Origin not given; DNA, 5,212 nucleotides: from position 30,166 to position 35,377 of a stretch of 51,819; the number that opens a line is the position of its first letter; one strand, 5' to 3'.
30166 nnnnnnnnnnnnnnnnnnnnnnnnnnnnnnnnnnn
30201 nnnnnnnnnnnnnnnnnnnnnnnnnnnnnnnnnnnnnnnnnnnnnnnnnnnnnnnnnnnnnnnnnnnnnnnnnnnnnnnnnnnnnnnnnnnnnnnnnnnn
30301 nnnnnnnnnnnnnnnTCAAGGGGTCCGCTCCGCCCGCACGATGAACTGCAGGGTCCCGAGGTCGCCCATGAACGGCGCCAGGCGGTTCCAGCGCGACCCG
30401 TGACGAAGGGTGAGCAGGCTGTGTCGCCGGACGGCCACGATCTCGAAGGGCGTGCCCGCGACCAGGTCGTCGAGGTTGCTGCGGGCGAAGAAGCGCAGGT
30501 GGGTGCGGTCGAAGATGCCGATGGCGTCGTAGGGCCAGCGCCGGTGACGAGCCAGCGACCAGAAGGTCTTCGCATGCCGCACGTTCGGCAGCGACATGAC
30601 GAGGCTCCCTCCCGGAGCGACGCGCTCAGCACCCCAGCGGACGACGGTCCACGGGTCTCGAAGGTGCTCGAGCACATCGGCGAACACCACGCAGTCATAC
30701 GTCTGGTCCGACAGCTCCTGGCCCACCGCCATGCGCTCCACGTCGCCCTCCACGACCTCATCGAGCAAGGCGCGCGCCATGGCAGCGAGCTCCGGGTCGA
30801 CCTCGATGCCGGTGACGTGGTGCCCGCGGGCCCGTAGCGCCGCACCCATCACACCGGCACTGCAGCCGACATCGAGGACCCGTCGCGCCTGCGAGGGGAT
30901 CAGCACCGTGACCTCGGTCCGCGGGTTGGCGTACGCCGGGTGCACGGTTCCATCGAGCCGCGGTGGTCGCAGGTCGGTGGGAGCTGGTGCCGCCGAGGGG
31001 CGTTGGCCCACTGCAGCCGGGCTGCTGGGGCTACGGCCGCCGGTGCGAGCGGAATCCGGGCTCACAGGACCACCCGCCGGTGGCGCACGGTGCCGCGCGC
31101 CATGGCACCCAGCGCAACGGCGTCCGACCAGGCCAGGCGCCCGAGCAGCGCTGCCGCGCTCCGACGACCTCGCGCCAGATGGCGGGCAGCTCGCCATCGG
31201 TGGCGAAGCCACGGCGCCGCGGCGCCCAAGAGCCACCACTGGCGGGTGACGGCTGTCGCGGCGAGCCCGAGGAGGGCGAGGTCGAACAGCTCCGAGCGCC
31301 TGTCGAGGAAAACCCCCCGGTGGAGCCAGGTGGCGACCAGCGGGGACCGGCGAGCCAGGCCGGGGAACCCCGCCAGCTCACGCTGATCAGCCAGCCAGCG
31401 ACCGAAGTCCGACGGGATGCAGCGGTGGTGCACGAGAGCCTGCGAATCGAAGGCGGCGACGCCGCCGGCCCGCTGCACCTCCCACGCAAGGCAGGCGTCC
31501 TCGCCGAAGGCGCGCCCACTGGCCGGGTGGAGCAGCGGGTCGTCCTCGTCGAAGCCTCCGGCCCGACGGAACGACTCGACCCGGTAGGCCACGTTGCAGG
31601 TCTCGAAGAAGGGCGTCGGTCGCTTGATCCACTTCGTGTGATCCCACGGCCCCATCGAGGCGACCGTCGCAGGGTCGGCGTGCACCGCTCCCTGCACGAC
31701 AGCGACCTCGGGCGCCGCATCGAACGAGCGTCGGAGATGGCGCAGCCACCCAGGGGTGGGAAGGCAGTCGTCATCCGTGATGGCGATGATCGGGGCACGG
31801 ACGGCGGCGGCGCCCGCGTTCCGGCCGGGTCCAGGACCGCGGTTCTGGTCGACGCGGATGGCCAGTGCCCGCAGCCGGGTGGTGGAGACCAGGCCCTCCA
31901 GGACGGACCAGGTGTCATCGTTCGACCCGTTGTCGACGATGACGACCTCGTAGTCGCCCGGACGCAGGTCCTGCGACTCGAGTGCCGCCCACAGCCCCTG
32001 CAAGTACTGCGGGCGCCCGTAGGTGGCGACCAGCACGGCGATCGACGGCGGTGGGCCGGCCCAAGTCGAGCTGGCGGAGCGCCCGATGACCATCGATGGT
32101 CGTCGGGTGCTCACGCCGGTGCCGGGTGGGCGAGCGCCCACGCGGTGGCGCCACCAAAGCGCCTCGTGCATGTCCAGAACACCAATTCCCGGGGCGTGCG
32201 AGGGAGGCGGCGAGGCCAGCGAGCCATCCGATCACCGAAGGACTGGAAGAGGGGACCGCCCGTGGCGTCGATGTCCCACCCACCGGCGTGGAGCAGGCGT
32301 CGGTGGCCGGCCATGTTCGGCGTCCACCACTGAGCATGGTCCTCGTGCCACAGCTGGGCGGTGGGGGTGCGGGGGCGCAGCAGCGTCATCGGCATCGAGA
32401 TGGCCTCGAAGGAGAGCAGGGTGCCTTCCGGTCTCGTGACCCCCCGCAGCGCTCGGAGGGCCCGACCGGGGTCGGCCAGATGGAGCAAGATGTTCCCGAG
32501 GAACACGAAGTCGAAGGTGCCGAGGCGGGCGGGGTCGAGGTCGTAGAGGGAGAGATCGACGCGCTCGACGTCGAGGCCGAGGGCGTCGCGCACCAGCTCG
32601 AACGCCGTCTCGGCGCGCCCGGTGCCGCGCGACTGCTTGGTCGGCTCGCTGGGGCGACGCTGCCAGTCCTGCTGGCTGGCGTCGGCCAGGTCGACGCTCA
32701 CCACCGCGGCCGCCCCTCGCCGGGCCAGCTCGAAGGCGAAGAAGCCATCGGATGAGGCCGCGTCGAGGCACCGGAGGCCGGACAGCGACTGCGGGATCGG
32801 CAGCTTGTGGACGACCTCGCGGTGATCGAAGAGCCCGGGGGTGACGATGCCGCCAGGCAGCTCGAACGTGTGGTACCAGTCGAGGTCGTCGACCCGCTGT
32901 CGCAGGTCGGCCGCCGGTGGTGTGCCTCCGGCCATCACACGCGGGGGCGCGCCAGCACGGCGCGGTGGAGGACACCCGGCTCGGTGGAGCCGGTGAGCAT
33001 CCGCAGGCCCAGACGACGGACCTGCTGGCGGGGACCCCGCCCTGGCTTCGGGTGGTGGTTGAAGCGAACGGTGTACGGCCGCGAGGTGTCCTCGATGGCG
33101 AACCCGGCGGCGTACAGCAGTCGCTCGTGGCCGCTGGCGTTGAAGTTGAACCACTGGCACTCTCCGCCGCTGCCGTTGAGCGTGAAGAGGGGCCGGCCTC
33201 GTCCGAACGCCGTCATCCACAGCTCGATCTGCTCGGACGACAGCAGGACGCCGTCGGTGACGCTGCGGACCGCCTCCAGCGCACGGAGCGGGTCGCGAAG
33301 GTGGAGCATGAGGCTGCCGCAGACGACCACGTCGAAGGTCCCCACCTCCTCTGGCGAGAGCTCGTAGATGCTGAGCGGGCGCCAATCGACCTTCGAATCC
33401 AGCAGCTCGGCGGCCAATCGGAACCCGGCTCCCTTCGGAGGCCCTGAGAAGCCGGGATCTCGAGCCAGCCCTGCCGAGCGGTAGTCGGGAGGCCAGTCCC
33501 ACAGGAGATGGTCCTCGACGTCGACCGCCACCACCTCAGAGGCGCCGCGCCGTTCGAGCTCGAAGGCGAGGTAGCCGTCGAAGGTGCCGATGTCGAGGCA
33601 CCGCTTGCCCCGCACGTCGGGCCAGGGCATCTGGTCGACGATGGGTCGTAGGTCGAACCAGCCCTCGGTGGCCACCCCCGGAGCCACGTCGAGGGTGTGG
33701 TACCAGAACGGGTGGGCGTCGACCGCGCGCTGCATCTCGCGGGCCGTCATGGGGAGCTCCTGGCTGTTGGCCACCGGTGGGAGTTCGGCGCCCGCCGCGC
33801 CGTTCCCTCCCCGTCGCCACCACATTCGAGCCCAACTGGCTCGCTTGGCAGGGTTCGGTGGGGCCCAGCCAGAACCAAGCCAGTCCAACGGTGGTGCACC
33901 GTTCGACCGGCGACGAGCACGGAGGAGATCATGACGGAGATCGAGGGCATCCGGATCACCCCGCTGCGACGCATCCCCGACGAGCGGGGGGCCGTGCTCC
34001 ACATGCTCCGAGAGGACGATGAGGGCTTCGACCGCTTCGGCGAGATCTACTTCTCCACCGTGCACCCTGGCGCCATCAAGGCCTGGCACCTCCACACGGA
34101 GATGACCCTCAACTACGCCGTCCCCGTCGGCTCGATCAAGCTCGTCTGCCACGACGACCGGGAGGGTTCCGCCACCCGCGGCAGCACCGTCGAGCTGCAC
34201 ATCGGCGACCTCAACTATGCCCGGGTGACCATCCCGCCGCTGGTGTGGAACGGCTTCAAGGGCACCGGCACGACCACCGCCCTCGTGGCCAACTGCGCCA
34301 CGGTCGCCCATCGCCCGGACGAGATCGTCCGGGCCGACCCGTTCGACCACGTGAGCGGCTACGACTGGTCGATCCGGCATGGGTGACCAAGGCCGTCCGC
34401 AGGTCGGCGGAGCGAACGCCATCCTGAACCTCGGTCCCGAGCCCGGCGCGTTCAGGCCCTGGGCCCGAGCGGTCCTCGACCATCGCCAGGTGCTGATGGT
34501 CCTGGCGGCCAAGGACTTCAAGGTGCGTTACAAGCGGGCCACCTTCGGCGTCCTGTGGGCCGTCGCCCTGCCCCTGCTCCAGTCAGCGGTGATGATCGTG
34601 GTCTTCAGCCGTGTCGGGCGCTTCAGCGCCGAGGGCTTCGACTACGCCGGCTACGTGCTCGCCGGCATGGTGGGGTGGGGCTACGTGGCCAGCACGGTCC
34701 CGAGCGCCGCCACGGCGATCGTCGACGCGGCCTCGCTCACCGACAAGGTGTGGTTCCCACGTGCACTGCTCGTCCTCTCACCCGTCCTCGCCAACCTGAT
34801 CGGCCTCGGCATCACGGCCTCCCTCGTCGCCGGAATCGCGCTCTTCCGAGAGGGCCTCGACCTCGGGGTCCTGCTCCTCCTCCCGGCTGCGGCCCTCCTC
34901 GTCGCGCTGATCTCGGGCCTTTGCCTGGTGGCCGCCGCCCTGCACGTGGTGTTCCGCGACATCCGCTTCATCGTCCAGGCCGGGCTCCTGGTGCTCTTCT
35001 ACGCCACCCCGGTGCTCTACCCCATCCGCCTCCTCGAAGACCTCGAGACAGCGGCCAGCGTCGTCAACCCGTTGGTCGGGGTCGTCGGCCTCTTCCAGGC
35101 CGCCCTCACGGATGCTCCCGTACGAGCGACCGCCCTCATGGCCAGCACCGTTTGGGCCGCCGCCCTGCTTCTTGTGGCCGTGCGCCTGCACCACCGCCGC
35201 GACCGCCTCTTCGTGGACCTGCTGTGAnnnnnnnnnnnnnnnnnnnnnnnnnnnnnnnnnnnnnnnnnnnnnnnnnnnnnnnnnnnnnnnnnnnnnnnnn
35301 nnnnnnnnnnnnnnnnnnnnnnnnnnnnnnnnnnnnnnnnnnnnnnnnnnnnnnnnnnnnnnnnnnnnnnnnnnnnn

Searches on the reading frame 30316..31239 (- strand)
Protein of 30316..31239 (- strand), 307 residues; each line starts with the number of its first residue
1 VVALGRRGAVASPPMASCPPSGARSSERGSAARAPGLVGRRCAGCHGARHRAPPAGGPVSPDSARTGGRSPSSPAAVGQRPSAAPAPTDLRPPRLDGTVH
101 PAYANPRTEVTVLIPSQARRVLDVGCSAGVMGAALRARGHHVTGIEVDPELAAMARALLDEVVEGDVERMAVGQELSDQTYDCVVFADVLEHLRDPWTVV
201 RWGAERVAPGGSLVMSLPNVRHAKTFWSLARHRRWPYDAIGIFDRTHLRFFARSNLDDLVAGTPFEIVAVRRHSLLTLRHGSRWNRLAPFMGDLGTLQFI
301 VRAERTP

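Call 33: search_protein_families(library=pfam, proteins=[window:30316-31239:-], max_evalue=0.001)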
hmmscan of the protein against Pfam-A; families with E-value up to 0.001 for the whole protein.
window:30316-31239:- (307 aa): 8 families
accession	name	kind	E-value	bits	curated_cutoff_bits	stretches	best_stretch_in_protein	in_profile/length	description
PF13489.12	Methyltransf_23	-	2.8e-19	69.9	27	1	116-269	21-163/164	Methyltransferase domain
PF08241.18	Methyltransf_11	-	3.8e-13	50.3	21.2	1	122-214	1-94/95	Methyltransferase domain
PF08242.18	Methyltransf_12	-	2.5e-12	47.8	30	1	122-213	1-98/98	Methyltransferase domain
PF13649.12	Methyltransf_25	-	9.7e-11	42.7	27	1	121-211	1-97/97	Methyltransferase domain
PF07021.18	MetW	-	7.6e-10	39.2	21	1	112-237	9-129/193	Methionine biosynthesis protein MetW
PF13847.12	Methyltransf_31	-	2.3e-06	27.8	27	1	117-219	3-113/145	Methyltransferase domain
PF05175.20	MTS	-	7.5e-05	22.9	23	1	116-185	30-103/170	Methyltransferase small domain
PF05401.17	NodS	-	0.00037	20.8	24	1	118-195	44-121/201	Nodulation protein S (NodS)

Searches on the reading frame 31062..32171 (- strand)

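Call 33: search_protein_families(library=pfam, proteins=[window:31062-32171:-], max_evalue=0.001)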
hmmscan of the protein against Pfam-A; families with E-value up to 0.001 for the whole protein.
window:31062-32171:- (369 aa): 3 families
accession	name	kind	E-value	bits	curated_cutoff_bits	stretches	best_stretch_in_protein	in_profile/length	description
PF00535.33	Glycos_transf_2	-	2.5e-24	86.5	23.3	1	46-178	2-131/168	Glycosyl transferase family 2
PF13641.12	Glyco_tranf_2_3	-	2e-11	44.8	27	1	42-170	2-130/230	Glycosyltransferase like family 2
PF10111.15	Glyco_tranf_2_2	-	0.00044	20.3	27.3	0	74-143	30-99/276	Glycosyltransferase like family 2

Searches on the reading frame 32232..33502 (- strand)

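Call 52: search_protein_families(library=pfam, proteins=[window:32232-33502:-], max_evalue=0.001)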
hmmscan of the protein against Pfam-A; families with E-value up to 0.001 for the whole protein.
window:32232-33502:- (423 aa): 4 families
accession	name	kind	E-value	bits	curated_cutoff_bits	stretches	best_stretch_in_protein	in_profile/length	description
PF08241.18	Methyltransf_11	-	6.9e-09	36.7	21.2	1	246-363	1-94/95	Methyltransferase domain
PF13649.12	Methyltransf_25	-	1.5e-05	26.1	27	0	301-360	34-97/97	Methyltransferase domain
PF08242.18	Methyltransf_12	-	4e-05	24.7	30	1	304-362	40-98/98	Methyltransferase domain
PF13489.12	Methyltransf_23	-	7.8e-05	22.9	27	1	237-403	18-144/164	Methyltransferase domain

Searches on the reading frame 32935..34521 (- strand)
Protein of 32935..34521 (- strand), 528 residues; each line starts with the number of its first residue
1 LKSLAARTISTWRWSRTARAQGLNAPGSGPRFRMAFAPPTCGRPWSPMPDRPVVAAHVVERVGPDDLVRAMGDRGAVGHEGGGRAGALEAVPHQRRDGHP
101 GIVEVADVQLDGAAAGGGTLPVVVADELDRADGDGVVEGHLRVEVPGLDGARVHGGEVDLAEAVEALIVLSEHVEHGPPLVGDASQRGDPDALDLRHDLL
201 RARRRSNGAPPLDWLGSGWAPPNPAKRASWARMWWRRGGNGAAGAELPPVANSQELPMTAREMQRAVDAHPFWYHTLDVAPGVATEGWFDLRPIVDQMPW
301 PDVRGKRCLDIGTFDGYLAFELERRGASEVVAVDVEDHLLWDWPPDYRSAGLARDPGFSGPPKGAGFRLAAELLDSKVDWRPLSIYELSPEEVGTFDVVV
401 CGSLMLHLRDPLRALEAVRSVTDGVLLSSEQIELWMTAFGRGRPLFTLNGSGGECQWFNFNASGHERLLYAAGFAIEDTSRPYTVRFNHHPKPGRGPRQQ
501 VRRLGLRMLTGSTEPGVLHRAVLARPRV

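Call 34: search_protein_families(library=pfam, proteins=[window:32935-34521:-], max_evalue=0.001)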
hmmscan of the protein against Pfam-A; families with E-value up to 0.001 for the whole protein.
window:32935-34521:- (528 aa): 4 families
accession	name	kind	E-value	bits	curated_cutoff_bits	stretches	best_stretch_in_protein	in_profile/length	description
PF13489.12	Methyltransf_23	-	1.7e-06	28.3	27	1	297-431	15-119/164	Methyltransferase domain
PF08242.18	Methyltransf_12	-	3e-05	25.1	30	0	377-421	50-91/98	Methyltransferase domain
PF08241.18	Methyltransf_11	-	3e-05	25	21.2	1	309-421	1-86/95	Methyltransferase domain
PF13649.12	Methyltransf_25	-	0.00014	23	27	0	309-340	2-34/97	Methyltransferase domain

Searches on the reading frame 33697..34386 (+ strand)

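Call 34: search_protein_families(library=pfam, proteins=[window:33697-34386:+], max_evalue=0.001)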
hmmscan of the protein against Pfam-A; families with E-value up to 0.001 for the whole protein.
window:33697-34386:+ (229 aa): 1 family
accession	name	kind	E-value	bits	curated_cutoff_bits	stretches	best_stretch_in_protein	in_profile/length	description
PF00908.23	dTDP_sugar_isom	-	6e-07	29.8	27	1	80-224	2-152/168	dTDP-4-dehydrorhamnose 3,5-epimerase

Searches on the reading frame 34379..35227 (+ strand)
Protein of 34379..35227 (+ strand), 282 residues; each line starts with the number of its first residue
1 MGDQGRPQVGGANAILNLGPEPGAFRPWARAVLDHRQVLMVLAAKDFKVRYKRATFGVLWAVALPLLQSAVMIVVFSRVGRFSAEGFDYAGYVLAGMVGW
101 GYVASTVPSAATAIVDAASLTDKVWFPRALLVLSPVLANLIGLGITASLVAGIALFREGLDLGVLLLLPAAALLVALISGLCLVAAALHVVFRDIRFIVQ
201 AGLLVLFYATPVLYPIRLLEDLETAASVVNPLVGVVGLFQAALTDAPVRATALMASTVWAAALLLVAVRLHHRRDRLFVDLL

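Call 34: search_protein_families(library=pfam, proteins=[window:34379-35227:+], max_evalue=0.001)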
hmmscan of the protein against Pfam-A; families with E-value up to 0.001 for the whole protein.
window:34379-35227:+ (282 aa): 1 family
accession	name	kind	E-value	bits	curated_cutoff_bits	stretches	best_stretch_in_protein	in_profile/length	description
PF01061.29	ABC2_membrane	-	1.2e-10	41.7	26.9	1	39-238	3-205/211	ABC-2 type transporter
